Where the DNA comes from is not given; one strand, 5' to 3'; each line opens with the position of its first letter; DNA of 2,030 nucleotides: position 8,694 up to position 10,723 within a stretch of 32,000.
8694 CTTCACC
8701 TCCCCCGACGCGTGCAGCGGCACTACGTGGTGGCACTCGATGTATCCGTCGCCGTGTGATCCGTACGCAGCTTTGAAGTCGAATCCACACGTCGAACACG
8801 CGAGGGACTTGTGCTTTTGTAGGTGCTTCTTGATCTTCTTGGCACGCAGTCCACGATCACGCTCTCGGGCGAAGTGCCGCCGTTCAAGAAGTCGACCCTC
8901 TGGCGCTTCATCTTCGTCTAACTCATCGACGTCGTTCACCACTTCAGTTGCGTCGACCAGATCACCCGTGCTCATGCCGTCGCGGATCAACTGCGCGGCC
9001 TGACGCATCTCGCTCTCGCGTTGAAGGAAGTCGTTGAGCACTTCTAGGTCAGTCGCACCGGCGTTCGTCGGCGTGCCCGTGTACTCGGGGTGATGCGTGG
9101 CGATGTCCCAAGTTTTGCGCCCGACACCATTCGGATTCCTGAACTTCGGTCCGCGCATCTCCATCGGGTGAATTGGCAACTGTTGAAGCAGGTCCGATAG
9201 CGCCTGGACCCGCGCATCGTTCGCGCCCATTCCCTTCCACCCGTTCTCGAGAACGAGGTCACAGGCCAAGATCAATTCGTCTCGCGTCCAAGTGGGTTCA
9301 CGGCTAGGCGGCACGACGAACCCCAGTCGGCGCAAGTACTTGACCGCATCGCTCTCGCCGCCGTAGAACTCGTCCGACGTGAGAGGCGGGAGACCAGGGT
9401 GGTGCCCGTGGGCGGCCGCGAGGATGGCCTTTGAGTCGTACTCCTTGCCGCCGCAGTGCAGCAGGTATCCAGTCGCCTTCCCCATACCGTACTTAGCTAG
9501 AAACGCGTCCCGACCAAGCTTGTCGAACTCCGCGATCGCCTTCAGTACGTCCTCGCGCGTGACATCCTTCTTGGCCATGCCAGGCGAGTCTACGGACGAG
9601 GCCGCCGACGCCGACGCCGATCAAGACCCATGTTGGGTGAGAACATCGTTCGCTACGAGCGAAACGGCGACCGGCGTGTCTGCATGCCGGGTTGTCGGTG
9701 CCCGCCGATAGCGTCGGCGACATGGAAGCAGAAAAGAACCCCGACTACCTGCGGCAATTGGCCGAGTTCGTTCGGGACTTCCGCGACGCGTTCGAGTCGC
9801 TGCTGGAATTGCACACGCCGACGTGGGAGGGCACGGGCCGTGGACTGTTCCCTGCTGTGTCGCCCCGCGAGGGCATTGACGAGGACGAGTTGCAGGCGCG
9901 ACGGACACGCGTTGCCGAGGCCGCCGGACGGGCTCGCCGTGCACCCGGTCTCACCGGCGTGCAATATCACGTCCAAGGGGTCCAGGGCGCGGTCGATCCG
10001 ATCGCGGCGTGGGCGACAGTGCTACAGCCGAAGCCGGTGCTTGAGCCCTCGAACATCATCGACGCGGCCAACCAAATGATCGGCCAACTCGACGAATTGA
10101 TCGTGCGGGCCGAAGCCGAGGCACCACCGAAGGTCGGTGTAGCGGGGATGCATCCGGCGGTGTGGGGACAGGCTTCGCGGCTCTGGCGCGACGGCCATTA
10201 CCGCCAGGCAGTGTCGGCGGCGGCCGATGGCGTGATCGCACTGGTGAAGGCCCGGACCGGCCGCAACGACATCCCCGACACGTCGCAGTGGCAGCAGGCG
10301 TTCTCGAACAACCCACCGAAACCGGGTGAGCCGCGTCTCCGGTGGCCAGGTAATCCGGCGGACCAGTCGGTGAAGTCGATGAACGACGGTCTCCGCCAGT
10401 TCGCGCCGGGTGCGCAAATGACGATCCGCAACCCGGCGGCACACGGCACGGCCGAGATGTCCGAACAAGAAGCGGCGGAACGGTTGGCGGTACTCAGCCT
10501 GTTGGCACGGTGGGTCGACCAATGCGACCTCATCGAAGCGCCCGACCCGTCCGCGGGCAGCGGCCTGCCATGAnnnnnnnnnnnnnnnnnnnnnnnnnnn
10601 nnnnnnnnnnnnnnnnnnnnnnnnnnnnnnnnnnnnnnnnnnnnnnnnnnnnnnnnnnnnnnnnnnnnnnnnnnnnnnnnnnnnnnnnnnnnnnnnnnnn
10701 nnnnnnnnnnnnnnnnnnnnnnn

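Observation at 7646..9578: McrA-like HNH endonuclease with a ScoMcrA-type head domain, followed by a stand-alone Rx4H HEPN protein in a low-GC patch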

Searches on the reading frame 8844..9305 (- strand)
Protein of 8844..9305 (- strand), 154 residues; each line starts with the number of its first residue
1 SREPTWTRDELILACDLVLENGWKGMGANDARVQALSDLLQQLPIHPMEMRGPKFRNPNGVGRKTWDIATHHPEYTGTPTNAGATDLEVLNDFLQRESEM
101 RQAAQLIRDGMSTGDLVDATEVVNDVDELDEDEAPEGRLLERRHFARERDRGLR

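Call 99: search_solved_structures(query=window:8844-9305:-, max_evalue=10, show_alignments=2)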
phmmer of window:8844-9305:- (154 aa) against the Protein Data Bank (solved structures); distinct sequences matched with E-value up to 10: 0.

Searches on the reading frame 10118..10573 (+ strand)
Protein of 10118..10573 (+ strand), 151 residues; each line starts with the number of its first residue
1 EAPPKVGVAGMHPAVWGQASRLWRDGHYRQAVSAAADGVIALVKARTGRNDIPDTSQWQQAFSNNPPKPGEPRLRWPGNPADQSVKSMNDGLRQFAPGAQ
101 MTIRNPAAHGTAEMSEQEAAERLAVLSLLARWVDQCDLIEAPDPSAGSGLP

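Call 77: find_homologous_proteins(query=window:10118-10573:+, max_evalue=0.00001)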
Query window:10118-10573:+ (151 aa): 68 proteins with E <= 0.00001 among 305 candidates.
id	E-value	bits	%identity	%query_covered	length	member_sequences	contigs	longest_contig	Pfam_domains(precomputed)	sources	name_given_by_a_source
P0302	6.8e-75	269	84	93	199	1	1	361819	PF09509.16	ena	-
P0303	1.7e-73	264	79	98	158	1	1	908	PF09509.16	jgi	jgi:hypothetical protein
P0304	5.5e-73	263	78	97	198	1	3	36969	PF09509.16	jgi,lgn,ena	jgi:uncharacterized protein (TIGR02391 family)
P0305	1.6e-72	261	81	91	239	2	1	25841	PF09509.16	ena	-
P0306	2.3e-69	251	78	91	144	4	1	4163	PF09509.16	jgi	jgi:uncharacterized protein (TIGR02391 family)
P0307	1.5e-65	238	76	91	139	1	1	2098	PF09509.16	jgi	jgi:uncharacterized protein (TIGR02391 family)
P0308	2.0e-63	232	76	91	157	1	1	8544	PF09509.16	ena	-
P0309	3.9e-62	227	67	97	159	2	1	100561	PF09509.16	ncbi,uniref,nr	ncbi:TIGR02391 family protein [Qaidamihabitans albus]|uniref:TIGR02391 family protein n=1 Tax=Qaidam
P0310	9.7e-62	226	73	95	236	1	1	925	PF09509.16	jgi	jgi:uncharacterized protein (TIGR02391 family)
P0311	1.5e-60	222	68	99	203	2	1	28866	PF09509.16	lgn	-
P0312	2.4e-60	221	64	99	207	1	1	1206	PF09509.16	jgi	jgi:hypothetical protein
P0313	9.7e-59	216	76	85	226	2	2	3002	PF09509.16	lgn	-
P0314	1.2e-58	216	67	96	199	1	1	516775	PF09509.16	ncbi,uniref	ncbi:TIGR02391 family protein [Micromonospora sp. DT43]|uniref:TIGR02391 family protein n=1 Tax=Micr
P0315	1.4e-58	216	65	94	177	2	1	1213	PF09509.16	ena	-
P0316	2.1e-58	215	67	94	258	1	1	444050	PF09509.16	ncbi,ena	-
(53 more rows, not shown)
